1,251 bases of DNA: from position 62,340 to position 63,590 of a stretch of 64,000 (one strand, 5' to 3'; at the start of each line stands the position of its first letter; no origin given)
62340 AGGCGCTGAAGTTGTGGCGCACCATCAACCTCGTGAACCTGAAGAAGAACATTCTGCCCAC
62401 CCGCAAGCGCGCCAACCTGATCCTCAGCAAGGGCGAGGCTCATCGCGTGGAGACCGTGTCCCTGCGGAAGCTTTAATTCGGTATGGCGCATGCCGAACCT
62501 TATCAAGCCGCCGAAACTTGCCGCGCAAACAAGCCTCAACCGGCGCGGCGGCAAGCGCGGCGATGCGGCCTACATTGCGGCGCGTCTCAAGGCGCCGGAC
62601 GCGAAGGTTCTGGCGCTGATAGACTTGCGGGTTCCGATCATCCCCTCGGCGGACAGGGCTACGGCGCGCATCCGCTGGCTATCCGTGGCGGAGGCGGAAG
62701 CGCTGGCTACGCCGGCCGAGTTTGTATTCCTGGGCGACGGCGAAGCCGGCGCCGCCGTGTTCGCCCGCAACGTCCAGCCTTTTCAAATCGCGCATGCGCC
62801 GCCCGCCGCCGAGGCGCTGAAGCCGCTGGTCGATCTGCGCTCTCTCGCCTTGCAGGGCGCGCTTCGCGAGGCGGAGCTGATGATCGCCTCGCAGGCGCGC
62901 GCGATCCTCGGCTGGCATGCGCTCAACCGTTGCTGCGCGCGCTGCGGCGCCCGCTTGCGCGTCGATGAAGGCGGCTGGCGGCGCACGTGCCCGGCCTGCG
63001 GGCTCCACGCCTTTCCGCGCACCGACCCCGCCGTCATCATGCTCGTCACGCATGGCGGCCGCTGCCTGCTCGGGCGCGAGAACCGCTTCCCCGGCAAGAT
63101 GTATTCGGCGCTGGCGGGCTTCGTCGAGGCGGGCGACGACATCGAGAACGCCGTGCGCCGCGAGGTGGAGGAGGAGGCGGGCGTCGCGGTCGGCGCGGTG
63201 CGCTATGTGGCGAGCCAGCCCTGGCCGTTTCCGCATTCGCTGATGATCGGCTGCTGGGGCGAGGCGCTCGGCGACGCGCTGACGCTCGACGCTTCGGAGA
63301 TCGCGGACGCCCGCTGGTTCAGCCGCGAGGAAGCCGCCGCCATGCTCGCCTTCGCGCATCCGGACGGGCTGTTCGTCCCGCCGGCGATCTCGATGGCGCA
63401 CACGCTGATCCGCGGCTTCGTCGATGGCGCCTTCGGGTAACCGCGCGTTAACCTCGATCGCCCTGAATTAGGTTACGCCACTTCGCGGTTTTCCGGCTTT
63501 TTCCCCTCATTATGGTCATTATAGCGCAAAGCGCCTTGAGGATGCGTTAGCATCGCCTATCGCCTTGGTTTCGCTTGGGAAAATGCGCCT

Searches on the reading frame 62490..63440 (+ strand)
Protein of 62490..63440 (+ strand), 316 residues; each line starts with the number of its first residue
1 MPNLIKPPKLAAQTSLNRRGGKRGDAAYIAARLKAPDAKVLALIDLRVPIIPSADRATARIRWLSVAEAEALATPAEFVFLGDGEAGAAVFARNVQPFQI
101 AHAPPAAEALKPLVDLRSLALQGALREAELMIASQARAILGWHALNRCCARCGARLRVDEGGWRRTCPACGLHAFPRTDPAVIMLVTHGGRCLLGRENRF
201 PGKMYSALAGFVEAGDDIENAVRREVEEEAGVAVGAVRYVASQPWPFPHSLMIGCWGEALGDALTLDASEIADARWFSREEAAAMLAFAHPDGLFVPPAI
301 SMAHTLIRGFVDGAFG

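Call 16: search_protein_families(library=pfam, proteins=[window:62490-63440:+])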
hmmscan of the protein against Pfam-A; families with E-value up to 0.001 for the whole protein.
window:62490-63440:+ (316 aa): 2 families
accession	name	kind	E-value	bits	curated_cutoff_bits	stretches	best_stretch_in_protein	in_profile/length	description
PF00293.34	NUDIX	-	3.8e-18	66.2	21.1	1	180-287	4-124/134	NUDIX domain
PF09297.16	Zn_ribbon_NUD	-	1.5e-06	28.2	24.8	1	147-173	4-30/32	NADH pyrophosphatase zinc ribbon domain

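Call 17: find_encoding_contigs(protein=window:62490-63440:+, flank=10000, max_places=6)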
Protein window:62490-63440:+ (316 aa): 1 contig read that carries it; 1 place shown.
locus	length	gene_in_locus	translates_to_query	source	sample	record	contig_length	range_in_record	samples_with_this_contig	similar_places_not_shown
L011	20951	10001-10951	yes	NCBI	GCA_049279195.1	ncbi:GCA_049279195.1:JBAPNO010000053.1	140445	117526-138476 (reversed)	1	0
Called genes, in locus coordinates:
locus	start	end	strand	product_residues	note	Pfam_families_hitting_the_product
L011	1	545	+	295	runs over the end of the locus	PF03618:Kinase-PPPase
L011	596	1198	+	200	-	PF02545:Maf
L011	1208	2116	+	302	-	PF08501:Shikimate_dh_N, PF01488:Shikimate_DH, PF18317:SDH_C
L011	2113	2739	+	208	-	PF01121:CoaE, PF13238:AAA_18 (faint)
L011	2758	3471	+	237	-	PF00929:RNase_T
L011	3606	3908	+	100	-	-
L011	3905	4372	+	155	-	-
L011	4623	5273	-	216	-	-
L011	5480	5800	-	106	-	PF04993:TfoX_N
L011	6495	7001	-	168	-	PF02556:SecB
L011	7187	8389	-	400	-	PF07690:MFS_1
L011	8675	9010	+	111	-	PF01503:PRA-PH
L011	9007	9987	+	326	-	PF00485:PRK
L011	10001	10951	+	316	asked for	PF09297:Zn_ribbon_NUD (weak), PF00293:NUDIX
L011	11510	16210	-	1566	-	PF13676:TIR_2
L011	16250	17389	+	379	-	PF00016:RuBisCO_large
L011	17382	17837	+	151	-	PF02311:AraC_binding (weak), PF07883:Cupin_2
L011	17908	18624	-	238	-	PF15956:DUF4760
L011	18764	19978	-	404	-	PF02771:Acyl-CoA_dh_N, PF02770:Acyl-CoA_dh_M, PF00441:Acyl-CoA_dh_1, PF08028:Acyl-CoA_dh_2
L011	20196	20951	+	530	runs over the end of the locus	PF17200:sCache_2, PF08269:dCache_2, PF00672:HAMP (weak), PF00512:HisKA, PF02518:HATPase_c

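Call 96: search_protein_families(library=padloc, max_evalue=0.001, proteins=[L011:11510-16210:-])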
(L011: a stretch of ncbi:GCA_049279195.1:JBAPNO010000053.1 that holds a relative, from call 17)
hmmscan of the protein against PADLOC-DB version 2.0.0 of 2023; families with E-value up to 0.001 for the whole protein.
L011:11510-16210:- (1566 aa): 3 families
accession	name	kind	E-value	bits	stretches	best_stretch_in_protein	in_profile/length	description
PDLC02012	SAVED5--SAVED_TIR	-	5.2e-09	33.7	1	8-83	15-90/404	-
PDLC05062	PDC-S66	-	5.2e-07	27.4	1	6-81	148-223/282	-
PDLC00426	ThsB1|ThsB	-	5.4e-06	23.9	1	7-89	238-326/352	TIR-like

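Call 97: search_protein_families(library=pfam, max_evalue=0.01, proteins=[L011:11510-16210:-])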
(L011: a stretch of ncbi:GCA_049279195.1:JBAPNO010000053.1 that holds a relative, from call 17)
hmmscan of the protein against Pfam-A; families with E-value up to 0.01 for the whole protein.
L011:11510-16210:- (1566 aa): 4 families
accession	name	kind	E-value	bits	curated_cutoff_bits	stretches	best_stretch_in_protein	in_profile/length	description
PF13676.11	TIR_2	-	4.6e-17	63.1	28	1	9-118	1-109/122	TIR domain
PF05729.18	NACHT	-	0.0006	20.1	26.7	1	193-286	10-95/167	NACHT domain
PF08937.16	ThsB_TIR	-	0.00089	20.1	21.2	1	10-86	1-85/100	Thoeris protein ThsB, TIR-like domain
PF17920.6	TetR_C_16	-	0.0048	17.5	26.2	0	1334-1382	4-51/107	Tetracyclin repressor-like, C-terminal domain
